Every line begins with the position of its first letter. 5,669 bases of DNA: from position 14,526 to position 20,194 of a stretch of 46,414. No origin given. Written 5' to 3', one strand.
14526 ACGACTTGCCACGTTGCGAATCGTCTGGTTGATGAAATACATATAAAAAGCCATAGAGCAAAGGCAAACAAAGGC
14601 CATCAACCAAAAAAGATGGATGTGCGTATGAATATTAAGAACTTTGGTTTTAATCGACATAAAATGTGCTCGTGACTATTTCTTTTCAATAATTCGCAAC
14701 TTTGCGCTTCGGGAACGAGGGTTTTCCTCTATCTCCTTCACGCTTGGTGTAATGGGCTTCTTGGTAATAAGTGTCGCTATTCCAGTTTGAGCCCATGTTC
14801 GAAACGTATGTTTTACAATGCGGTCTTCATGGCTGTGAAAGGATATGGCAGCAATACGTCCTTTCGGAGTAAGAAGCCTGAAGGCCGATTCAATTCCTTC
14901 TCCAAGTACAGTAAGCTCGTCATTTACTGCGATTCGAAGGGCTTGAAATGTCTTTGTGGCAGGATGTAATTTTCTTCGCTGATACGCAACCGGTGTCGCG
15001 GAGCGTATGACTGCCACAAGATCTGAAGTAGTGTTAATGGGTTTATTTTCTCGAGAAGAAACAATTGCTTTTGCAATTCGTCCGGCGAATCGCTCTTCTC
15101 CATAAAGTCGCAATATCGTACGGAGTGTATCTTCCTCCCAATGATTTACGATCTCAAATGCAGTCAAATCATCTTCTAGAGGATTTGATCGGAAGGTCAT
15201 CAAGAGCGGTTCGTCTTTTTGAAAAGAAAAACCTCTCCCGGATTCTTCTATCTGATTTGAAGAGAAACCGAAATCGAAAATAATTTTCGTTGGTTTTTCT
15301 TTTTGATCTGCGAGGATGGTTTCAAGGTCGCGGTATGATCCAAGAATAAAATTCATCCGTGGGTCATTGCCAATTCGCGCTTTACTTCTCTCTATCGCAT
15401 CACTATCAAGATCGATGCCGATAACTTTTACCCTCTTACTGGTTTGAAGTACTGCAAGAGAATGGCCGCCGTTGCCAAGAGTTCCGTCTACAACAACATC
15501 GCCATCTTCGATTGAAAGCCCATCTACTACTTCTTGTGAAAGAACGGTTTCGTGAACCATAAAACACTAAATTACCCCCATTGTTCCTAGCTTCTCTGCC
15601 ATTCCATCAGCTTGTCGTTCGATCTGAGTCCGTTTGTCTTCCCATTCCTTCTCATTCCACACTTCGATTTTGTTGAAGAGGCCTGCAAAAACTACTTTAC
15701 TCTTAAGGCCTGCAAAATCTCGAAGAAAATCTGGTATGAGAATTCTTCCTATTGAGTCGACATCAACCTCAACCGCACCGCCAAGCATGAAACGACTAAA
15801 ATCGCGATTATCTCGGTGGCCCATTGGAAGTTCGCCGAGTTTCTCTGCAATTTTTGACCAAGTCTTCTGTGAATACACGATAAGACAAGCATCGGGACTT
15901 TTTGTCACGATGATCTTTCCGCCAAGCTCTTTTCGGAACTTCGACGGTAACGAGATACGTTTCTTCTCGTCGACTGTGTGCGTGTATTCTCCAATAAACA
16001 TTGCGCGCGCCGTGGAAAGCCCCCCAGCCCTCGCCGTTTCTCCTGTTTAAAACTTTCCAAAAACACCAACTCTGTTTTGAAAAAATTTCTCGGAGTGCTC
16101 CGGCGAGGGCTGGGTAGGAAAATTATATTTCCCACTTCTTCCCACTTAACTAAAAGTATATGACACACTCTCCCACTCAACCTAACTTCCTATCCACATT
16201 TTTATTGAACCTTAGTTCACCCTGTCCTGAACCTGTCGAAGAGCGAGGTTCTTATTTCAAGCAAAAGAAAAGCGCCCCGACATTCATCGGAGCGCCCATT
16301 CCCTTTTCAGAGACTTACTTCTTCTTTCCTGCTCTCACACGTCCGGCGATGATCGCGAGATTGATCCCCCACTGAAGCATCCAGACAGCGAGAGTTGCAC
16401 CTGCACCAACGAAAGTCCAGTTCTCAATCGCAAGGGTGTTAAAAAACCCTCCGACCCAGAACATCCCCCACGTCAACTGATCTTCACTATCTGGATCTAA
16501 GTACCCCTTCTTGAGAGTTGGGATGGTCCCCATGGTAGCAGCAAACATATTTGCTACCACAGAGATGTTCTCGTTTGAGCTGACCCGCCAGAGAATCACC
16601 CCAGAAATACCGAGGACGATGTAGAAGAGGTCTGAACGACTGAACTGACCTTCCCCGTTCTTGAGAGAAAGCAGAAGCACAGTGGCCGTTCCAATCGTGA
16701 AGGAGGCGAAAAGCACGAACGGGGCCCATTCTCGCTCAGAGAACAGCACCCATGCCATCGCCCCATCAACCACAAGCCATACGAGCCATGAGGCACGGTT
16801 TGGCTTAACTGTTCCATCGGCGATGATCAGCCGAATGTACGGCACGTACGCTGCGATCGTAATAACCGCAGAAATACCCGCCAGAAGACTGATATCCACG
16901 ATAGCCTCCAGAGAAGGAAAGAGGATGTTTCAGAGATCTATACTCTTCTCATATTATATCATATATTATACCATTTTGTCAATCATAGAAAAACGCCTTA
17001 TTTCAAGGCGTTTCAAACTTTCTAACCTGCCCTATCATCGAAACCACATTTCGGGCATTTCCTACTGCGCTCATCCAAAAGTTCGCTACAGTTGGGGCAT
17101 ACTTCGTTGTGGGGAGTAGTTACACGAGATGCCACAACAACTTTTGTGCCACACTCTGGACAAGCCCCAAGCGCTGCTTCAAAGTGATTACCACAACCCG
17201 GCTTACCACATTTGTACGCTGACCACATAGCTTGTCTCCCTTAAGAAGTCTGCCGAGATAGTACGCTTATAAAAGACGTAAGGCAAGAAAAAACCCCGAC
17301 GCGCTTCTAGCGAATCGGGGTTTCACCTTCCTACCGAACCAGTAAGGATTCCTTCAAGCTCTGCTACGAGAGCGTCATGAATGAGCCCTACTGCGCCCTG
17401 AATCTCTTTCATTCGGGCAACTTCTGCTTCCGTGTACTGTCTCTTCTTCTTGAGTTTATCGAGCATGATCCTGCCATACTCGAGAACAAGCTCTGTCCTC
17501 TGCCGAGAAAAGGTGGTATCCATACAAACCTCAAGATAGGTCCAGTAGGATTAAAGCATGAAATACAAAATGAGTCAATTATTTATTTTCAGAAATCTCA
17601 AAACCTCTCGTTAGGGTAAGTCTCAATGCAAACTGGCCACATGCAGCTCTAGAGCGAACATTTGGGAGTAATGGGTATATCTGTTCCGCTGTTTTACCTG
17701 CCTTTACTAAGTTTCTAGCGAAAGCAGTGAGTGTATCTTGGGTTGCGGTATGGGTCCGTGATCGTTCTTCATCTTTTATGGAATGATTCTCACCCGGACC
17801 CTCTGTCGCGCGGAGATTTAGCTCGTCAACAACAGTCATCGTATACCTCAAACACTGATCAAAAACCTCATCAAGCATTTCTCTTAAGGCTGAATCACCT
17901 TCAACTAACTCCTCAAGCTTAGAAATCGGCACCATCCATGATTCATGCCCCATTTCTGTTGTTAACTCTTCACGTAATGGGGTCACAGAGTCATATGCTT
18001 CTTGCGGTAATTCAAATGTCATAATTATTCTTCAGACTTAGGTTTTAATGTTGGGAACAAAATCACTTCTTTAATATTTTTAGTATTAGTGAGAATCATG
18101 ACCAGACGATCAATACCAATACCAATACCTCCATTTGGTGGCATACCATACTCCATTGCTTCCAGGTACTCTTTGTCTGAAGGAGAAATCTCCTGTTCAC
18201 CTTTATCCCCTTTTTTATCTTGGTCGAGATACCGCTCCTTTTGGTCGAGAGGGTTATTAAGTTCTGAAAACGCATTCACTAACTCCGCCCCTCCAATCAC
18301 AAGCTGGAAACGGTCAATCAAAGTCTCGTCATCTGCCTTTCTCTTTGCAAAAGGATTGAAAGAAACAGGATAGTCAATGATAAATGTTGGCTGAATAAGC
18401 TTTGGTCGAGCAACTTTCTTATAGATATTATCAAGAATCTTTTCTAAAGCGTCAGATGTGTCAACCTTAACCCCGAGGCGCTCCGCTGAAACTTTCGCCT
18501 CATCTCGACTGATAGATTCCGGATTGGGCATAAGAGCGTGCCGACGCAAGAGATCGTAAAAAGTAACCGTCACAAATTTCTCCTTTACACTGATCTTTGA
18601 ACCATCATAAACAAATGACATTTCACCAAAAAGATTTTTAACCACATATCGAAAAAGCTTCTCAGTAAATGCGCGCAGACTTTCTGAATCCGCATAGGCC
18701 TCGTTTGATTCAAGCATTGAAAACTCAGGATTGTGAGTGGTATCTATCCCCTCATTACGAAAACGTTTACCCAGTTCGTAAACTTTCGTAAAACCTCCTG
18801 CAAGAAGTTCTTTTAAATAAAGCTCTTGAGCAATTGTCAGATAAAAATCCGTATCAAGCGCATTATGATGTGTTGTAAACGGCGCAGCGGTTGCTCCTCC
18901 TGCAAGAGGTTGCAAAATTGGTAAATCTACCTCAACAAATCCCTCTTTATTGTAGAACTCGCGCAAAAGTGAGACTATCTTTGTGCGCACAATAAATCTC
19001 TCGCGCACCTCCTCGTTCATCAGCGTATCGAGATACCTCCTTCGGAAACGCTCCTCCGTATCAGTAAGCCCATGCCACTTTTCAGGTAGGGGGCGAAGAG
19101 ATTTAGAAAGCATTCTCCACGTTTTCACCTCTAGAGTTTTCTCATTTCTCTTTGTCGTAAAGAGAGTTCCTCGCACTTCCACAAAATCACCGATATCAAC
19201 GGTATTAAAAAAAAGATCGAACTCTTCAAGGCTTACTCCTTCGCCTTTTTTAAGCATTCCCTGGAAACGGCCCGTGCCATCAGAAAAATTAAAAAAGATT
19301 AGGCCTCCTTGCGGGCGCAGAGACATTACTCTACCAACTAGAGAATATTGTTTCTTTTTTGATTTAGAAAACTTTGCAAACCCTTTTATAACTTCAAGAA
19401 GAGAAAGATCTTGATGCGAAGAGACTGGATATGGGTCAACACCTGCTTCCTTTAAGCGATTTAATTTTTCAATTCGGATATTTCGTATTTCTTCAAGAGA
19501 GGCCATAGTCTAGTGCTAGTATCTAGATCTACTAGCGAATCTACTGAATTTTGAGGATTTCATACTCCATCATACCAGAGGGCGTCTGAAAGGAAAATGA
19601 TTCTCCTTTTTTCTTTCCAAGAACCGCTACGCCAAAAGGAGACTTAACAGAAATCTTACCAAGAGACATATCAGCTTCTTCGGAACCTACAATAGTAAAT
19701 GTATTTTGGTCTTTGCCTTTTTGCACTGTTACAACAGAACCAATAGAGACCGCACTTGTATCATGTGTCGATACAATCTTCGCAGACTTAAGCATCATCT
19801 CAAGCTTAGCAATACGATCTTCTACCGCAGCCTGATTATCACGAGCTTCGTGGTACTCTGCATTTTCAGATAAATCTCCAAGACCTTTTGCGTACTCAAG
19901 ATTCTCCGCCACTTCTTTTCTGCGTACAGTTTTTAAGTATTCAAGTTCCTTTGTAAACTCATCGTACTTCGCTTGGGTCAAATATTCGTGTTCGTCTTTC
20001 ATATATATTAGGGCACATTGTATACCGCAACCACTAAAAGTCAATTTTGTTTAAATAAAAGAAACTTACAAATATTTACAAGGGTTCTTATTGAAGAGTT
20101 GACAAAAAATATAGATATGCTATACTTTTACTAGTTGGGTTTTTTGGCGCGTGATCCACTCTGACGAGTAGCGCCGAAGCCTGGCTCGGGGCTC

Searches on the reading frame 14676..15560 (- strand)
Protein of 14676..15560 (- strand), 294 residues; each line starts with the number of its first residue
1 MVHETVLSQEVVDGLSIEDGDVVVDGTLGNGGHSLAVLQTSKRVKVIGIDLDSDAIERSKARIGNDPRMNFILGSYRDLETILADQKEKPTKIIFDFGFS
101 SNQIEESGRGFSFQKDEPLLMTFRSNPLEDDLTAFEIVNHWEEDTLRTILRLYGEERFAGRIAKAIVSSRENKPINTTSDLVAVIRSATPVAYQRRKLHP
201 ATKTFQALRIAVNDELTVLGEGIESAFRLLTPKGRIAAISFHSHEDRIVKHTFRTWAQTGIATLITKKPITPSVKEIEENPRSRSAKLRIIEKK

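Call 5: search_protein_families(library=pfam, proteins=[window:14676-15560:-], max_evalue=0.01)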
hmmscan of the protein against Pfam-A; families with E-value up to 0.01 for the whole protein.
window:14676-15560:- (294 aa): 5 families
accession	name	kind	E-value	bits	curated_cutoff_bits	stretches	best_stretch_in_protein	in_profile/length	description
PF01795.25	Methyltransf_5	-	7.4e-95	318.4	27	1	2-294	3-309/309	MraW methylase family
PF13847.12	Methyltransf_31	-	9.5e-06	25.8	27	1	18-87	2-74/145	Methyltransferase domain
PF13649.12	Methyltransf_25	-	7.6e-05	23.8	27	1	23-80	1-59/97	Methyltransferase domain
PF02475.24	TRM5-TYW2_MTfase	-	0.0061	17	28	0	17-63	34-80/164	TRM5/TYW2 methyltransferase domain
PF01728.25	FtsJ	-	0.0072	16.7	24.1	0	16-101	17-104/181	FtsJ-like methyltransferase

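Call 6: search_protein_families(library=ncbifam, proteins=[window:14676-15560:-], max_evalue=0.01)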
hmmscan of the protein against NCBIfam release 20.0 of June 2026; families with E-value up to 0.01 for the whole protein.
window:14676-15560:- (294 aa): 6 families
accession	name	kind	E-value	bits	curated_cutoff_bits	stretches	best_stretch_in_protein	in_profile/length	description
TIGR00006.1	TIGR00006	equivalog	1.6e-86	290.5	154.3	1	2-294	6-310/310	16S rRNA (cytosine(1402)-N(4))-methyltransferase RsmH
NF053511.1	tRNA_U34_MnmM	equivalog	2.3e-10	40.3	135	1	16-99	14-98/183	tRNA 5-(aminomethyl)-2-thiouridylate-methyltransferase MnmM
NF041658.1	ornithlipidmtase_OlsG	equivalog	9.8e-06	25.4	350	1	6-89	27-111/191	ornithine lipid N-methyltransferase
TIGR01934.1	MenG_MenH_UbiE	subfamily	0.0018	17.6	158.35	0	9-79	29-100/223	ubiquinone/menaquinone biosynthesis methyltransferase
NF001244.0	PRK00216.1-5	equivalog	0.0047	16.3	216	0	9-80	38-113/236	bifunctional demethylmenaquinone methyltransferase/2-methoxy-6-polyprenyl-1,4-benzoquinol methylase UbiE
NF045667.1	MTase_DVU1556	equivalog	0.0061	16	155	0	7-64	10-66/213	DVU_1556 family methyltransferase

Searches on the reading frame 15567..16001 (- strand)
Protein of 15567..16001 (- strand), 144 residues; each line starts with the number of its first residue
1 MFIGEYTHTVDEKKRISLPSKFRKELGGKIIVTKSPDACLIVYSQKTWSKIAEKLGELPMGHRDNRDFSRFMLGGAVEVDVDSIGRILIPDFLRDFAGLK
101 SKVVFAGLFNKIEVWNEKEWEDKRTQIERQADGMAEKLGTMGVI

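Call 60: search_protein_families(library=pfam, proteins=[window:15567-16001:-], max_evalue=0.001)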
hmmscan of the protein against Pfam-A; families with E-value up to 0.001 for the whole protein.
window:15567-16001:- (144 aa): 1 family
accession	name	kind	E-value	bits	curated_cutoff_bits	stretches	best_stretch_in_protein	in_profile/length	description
PF02381.23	MraZ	-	1.1e-34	118.7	23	2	1-70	1-71/72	MraZ protein, putative antitoxin-like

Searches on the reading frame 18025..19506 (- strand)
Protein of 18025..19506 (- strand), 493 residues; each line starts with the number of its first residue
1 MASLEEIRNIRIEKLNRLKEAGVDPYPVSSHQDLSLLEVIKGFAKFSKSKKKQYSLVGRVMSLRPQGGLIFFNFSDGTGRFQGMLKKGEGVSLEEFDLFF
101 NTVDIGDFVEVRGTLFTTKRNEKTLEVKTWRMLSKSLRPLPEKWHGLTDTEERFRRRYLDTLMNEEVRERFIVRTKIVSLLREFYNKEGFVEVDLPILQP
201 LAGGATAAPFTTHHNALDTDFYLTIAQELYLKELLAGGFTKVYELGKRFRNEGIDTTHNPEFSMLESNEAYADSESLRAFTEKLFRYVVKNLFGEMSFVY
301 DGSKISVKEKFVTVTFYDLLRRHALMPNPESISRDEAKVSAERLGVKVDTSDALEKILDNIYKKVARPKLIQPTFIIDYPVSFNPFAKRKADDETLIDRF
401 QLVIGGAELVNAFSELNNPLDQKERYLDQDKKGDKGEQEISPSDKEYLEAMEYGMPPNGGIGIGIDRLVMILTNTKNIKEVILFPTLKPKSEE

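Call 60: search_protein_families(library=pfam, proteins=[window:18025-19506:-], max_evalue=0.001)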
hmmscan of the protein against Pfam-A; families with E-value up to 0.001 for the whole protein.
window:18025-19506:- (493 aa): 3 families
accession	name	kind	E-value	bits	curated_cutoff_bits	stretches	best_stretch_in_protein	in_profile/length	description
PF00152.25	tRNA-synt_2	-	1.2e-83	281.2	25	1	150-487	2-307/308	tRNA synthetases class II (D, K and N)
PF01336.31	tRNA_anti-codon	-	1.6e-14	54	27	1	55-132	2-74/75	OB-fold nucleic acid binding domain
PF01409.25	tRNA-synt_2d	-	7.6e-05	22.7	19.8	0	241-268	104-131/246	tRNA synthetases class II core domain (F)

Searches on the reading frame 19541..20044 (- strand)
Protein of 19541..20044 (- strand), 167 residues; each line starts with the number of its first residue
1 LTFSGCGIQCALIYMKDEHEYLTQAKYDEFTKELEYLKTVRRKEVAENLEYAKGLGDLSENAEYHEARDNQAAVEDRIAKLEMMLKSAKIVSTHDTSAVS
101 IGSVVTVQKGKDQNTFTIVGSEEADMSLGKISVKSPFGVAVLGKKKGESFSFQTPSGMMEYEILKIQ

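Call 60: search_protein_families(library=pfam, proteins=[window:19541-20044:-], max_evalue=0.001)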
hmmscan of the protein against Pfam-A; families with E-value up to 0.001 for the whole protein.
window:19541-20044:- (167 aa): 2 families
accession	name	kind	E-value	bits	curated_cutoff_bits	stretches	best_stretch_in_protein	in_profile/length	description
PF03449.20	GreA_GreB_N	-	2e-24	86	24.5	1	21-90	2-71/71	Transcription elongation factor, N-terminal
PF01272.25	GreA_GreB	-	1.1e-23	83.4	26.9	1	96-166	3-75/77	Transcription elongation factor, GreA/GreB, C-term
